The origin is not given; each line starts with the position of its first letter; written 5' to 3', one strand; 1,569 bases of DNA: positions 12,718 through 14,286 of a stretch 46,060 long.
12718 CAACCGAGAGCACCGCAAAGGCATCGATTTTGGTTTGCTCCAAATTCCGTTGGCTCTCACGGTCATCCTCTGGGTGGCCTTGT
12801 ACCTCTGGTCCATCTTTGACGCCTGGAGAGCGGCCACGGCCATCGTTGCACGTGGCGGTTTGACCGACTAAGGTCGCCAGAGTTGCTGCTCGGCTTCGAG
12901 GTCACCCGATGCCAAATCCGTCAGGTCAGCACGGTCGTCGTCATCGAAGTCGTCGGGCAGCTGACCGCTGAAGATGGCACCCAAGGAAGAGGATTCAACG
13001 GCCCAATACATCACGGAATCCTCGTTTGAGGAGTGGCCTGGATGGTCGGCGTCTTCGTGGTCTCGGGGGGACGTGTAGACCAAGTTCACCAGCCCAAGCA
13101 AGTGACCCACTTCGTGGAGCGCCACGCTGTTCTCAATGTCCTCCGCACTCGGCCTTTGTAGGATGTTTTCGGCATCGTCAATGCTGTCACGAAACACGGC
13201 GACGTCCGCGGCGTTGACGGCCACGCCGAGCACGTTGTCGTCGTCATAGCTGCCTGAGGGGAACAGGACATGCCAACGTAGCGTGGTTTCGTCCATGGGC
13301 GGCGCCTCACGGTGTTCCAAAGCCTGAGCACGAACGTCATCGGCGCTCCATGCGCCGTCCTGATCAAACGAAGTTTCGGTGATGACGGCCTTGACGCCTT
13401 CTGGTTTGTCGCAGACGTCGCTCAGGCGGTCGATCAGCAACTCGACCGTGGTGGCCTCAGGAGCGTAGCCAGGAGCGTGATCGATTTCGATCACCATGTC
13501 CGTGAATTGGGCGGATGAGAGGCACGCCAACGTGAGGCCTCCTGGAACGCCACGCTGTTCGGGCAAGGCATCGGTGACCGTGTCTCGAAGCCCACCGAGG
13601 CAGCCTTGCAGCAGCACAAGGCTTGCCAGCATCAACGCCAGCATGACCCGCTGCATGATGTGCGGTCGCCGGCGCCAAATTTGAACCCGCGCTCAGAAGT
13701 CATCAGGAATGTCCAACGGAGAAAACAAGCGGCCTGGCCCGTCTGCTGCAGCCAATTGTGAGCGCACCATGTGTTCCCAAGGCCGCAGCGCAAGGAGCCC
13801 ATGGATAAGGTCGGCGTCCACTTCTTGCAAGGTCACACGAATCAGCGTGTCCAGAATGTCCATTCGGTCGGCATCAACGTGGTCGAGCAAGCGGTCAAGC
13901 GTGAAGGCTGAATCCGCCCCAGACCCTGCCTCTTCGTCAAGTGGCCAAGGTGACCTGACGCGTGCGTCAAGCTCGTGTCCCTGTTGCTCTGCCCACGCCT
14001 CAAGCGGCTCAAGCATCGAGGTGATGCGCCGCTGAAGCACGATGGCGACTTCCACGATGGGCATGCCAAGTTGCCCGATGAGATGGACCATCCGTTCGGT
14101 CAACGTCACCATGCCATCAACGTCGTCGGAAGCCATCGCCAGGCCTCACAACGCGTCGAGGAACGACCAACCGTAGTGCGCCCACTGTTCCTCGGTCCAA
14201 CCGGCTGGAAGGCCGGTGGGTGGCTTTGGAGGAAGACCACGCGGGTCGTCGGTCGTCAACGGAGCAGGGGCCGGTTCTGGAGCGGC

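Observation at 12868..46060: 33-kb cell-envelope island: two protease-coupled giant-protein operons flanking a pilin-like operon, with a dedicated OST and STAND regulator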

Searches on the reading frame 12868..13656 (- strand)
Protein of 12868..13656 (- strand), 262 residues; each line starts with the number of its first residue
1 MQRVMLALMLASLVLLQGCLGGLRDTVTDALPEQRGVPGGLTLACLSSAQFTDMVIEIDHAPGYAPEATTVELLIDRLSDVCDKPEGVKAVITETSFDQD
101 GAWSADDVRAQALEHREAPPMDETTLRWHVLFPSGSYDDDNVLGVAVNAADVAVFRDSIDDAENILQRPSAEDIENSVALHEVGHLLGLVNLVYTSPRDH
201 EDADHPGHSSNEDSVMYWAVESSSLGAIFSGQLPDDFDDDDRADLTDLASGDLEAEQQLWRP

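Call 4: search_protein_families(library=pfam, proteins=[window:12868-13656:-], max_evalue=0.01)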
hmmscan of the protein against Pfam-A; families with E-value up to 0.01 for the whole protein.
window:12868-13656:- (262 aa): 1 family
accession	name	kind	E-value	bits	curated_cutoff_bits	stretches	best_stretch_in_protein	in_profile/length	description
PF00413.30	Peptidase_M10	-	8.4e-05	22.9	24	1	94-189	87-122/159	Matrixin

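Call 12: find_encoding_contigs(protein=window:12868-13656:-, flank=10000, max_places=10)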
Protein window:12868-13656:- (262 aa): 17 contigs read that carry it; 10 places shown.
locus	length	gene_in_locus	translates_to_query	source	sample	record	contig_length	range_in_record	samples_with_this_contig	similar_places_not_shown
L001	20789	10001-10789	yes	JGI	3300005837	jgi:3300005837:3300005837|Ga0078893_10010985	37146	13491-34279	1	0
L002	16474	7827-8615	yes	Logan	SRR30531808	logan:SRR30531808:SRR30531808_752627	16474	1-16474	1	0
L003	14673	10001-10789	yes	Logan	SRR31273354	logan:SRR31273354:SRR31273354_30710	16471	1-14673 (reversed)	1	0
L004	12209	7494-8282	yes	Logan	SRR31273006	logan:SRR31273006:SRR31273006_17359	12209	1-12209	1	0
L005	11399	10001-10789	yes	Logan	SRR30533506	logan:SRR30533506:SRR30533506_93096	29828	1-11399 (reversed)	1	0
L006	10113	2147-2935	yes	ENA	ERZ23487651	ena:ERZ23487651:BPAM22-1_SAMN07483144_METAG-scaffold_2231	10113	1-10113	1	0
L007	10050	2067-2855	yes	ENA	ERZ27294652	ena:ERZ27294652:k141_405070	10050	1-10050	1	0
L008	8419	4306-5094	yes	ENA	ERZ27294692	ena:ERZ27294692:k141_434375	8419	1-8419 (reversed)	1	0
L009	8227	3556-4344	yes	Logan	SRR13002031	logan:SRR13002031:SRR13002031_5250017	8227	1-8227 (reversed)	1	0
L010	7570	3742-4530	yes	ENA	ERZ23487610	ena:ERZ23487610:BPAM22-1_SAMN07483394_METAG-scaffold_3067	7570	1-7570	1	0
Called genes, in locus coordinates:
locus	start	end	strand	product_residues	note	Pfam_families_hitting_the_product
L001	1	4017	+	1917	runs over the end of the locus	-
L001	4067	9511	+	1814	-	-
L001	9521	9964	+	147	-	-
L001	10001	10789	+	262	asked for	-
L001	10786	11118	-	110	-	-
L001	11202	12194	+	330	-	PF01470:Peptidase_C15, PF00293:NUDIX, PF14815:NUDIX_4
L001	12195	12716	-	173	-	-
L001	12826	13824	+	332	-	PF00535:Glycos_transf_2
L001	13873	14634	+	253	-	PF13240:Zn_Ribbon_1 (weak), PF13248:Zn_ribbon_3 (weak)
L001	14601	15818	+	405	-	-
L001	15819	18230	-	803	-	-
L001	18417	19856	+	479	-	PF17884:DUF5591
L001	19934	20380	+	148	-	PF08069:Ribosomal_S13_N, PF00312:Ribosomal_S15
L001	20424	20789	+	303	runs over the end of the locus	-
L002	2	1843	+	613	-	?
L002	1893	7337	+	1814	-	-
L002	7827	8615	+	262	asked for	-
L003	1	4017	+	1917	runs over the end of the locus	-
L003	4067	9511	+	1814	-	-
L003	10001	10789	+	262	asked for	-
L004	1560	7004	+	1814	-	-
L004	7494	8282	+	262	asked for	-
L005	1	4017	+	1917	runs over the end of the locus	-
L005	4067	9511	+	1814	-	-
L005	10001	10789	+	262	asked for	-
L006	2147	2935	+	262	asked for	-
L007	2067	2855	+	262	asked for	-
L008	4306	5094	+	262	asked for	-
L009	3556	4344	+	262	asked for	-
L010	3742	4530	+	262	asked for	-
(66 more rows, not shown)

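Call 17: find_homologous_proteins(query=window:12868-13656:-, max_evalue=0.001)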
Query window:12868-13656:- (262 aa): 838 proteins with E <= 0.001 among 3028 candidates; the best 120 are listed.
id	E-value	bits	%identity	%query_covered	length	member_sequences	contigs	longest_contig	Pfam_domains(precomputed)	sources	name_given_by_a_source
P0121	8.5e-168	574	98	100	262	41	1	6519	-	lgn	-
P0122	8.3e-153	525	89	100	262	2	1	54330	-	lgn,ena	-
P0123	1.6e-152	524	89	100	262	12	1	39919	-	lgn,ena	-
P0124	1.4e-148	511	86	100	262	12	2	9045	-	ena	-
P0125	1.8e-147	508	85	100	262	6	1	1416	-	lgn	-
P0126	2.7e-146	504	84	100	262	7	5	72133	-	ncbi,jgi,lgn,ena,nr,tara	ncbi:MAG: hypothetical protein CMA56_00365 [Euryarchaeota archaeon]|nr:hypothetical protein [Euryarc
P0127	7.2e-146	503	85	100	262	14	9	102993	-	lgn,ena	-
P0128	1.5e-144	498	84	100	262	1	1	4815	-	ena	-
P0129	1.5e-144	498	84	100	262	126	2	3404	-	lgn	-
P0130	9.5e-143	492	84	100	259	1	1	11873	-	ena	-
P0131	1.1e-123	430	84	86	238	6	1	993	-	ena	-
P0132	1.0e-110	387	66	100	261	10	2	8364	-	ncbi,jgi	jgi:hypothetical protein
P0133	5.5e-108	378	65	100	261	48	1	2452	-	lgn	-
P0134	6.2e-108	378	63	99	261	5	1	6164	-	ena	-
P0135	2.7e-98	347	85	69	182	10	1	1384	-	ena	-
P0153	8.6e-94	332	59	94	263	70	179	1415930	-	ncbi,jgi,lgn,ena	jgi:hypothetical protein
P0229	6.7e-88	313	56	98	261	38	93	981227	-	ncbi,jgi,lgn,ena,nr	ncbi:MAG: hypothetical protein HOL29_01000 [Euryarchaeota archaeon]|jgi:hypothetical protein|nr:hypo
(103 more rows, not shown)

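Call 18: find_encoding_contigs(protein=P0153, flank=10000, max_places=2)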
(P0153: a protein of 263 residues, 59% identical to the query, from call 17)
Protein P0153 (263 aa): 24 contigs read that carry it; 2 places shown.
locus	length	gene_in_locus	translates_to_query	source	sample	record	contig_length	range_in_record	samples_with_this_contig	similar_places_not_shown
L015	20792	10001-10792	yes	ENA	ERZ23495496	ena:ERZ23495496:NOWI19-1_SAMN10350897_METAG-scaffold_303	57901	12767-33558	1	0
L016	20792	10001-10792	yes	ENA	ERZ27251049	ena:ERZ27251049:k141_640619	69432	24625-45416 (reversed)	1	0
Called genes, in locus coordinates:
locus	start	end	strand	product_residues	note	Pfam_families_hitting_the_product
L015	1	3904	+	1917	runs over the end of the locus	-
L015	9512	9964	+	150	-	-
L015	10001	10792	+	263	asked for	-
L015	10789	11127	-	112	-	-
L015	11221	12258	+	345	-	PF01470:Peptidase_C15, PF00293:NUDIX, PF14815:NUDIX_4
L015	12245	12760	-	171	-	-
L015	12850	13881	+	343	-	PF00535:Glycos_transf_2, PF13641:Glyco_tranf_2_3 (faint), PF13632:Glyco_trans_2_3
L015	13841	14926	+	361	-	-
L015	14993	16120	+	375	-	PF00226:DnaJ, PF01556:DnaJ_C, PF27659:CHP02642 (faint), PF00684:DnaJ_CXXCXGXG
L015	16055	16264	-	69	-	-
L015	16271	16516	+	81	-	-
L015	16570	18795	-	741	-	-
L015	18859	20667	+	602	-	PF17884:DUF5591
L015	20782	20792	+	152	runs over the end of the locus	PF08069:Ribosomal_S13_N, PF00312:Ribosomal_S15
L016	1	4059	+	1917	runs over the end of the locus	-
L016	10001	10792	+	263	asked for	-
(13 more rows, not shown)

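Call 19: find_encoding_contigs(protein=P0229, flank=10000, max_places=2)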
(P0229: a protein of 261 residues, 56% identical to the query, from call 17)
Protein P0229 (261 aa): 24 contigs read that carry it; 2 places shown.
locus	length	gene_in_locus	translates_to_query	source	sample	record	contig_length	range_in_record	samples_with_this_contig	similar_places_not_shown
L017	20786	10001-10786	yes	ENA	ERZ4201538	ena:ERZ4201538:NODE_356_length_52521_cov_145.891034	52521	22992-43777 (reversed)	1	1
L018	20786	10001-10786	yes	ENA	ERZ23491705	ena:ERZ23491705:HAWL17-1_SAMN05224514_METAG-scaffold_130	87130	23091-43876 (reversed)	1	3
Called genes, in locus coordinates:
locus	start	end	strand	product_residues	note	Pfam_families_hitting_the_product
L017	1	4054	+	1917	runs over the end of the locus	-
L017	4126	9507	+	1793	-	-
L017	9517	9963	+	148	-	-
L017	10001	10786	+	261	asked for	-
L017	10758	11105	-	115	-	-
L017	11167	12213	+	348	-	PF01470:Peptidase_C15, PF00293:NUDIX, PF14815:NUDIX_4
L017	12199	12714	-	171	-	-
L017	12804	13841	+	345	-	PF00535:Glycos_transf_2, PF13641:Glyco_tranf_2_3 (weak)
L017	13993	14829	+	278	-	PF13248:Zn_ribbon_3 (faint)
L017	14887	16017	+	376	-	PF00226:DnaJ, PF01556:DnaJ_C, PF00684:DnaJ_CXXCXGXG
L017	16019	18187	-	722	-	-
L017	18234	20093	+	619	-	PF17884:DUF5591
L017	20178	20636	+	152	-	PF08069:Ribosomal_S13_N, PF00312:Ribosomal_S15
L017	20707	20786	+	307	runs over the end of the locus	-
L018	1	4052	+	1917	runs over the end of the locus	-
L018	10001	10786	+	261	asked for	-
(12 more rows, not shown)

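Call 31: search_protein_families(library=ncbifam, proteins=[window:12868-13656:-], max_evalue=0.01)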
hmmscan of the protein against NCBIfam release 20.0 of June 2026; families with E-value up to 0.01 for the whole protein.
window:12868-13656:- (262 aa): 0 families

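Call 40: predict_structure(alignment_id=A2)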
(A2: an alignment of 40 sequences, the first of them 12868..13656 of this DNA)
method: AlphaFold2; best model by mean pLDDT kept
length: 262 residues; sequences in the alignment: 40
mean_pLDDT: 85.5   pTM: 0.80
mean pLDDT of the five models: 85.5, 85.2, 82.5, 81.5, 79.8
residues with pLDDT >= 90: 152; 70-90: 63; 50-70: 37; < 50: 10
segments of 3 or more residues with pLDDT < 50: 22-31
pLDDT, mean of each block of 10 residues (from residue 1): 80 68 46 78 97 98 97 98 98 93 94 95 97 93 93 94 79 93 91 75 66 70 62 84 93 92 83
secondary structure, 60 per line:
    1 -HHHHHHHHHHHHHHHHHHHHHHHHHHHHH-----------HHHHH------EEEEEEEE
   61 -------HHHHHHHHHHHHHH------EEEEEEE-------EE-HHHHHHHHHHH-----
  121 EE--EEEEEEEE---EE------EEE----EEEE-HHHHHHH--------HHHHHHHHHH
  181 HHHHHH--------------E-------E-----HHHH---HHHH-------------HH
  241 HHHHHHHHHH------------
elements in order: H2-30 H42-46 E53-60 H68-81 E88-94 H105-115 E125-132 E144-146 E151-154 H156-162 H171-186 H215-218 H222-225 H239-250

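Call 45: fold_search(model_id=the predicted structure, library=pdb)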
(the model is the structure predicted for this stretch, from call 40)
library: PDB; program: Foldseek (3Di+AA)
matches with E <= 10: 683; with E <= 0.001: 12
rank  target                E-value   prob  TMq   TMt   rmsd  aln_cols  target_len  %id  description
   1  2x7m                  7.0e-05  1.00  0.49  0.68   4.0       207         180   13  Crystal structure of Archaemetzincin (amzA) from Methanopyrus kandleri at 1.5 A resolution (released 2010-06-09)
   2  8h3y_C                3.7e-04  1.00  0.41  0.32   6.4       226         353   12  Bacteroide Fragilis Toxin in complex with nanobody 327 (released 2023-02-08)
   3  8wem_C                5.3e-04  1.00  0.42  0.34  12.9       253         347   13  Bacteroides fragilis toxin 1 (released 2024-09-25)
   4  7pou_A                5.6e-04  1.00  0.42  0.33  12.8       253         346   11  Crystal structure of profragilysin-3 (proBFT-3) from Bacteroides fragilis in complex with hesperetin. (released 2022-09-14)
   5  8h3y_B                8.1e-04  1.00  0.41  0.32   6.4       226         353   12  Bacteroide Fragilis Toxin in complex with nanobody 327 (released 2023-02-08)
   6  7poo_A                8.1e-04  1.00  0.42  0.33  12.8       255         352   12  Crystal structure of profragilysin-3 (proBFT-3) from Bacteroides fragilis in complex with foliosidine in P212121. (released 2022-09-14)
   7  7pou_B                8.1e-04  1.00  0.39  0.31  10.2       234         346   12  Crystal structure of profragilysin-3 (proBFT-3) from Bacteroides fragilis in complex with hesperetin. (released 2022-09-14)
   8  8wem_A                9.2e-04  1.00  0.41  0.32   6.3       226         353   12  Bacteroides fragilis toxin 1 (released 2024-09-25)
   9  3p24_B                9.2e-04  1.00  0.42  0.32   7.5       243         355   11  Structure of profragilysin-3 from Bacteroides fragilis (released 2010-12-29)
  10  7poq_B                9.2e-04  1.00  0.42  0.33   9.1       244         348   11  Crystal structure of profragilysin-3 (proBFT-3) from Bacteroides fragilis in complex with foliosidine in P41212. (released 2022-09-14)
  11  7pol_A                9.8e-04  1.00  0.41  0.33   9.2       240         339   10  Crystal structure of profragilysin-3 (proBFT-3) from Bacteroides fragilis in complex with flumequine (released 2022-09-14)
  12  7pnd_A                9.8e-04  1.00  0.38  0.29  10.2       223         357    9  Crystal structure of profragilysin-3 (proBFT-3) from Bacteroides fragilis at 1.85 A resolution. (released 2022-09-14)
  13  8wen_C                1.0e-03  1.00  0.41  0.34  13.3       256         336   10  Bacteroides fragilis toxin 2 (released 2024-09-25)
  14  9xvw_A                1.2e-03  1.00  0.41  0.52   7.6       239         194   10  Crystal structure of mature Bacteroides fragilis toxin 2 (released 2026-01-07)
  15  8h3y_A                1.2e-03  1.00  0.42  0.34   9.8       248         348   13  Bacteroide Fragilis Toxin in complex with nanobody 327 (released 2023-02-08)
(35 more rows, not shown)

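Call 61: search_protein_families(library=padloc, proteins=[window:12868-13656:-], max_evalue=0.01)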
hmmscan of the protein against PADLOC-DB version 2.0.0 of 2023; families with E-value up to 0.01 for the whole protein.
window:12868-13656:- (262 aa): 0 families

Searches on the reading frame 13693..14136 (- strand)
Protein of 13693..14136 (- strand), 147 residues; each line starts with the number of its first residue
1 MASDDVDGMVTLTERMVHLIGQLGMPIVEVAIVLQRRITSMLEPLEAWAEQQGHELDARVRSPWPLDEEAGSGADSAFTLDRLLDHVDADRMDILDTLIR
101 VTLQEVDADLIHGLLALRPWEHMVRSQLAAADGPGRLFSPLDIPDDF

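Call 4: search_protein_families(library=pfam, proteins=[window:13693-14136:-], max_evalue=0.01)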
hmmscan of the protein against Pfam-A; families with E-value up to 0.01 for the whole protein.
window:13693-14136:- (147 aa): 0 families

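Call 31: search_protein_families(library=ncbifam, proteins=[window:13693-14136:-], max_evalue=0.01)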
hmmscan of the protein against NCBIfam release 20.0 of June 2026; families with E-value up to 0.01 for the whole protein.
window:13693-14136:- (147 aa): 0 families

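Call 61: search_protein_families(library=padloc, proteins=[window:13693-14136:-], max_evalue=0.01)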
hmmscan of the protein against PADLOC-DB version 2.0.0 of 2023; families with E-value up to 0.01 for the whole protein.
window:13693-14136:- (147 aa): 0 families
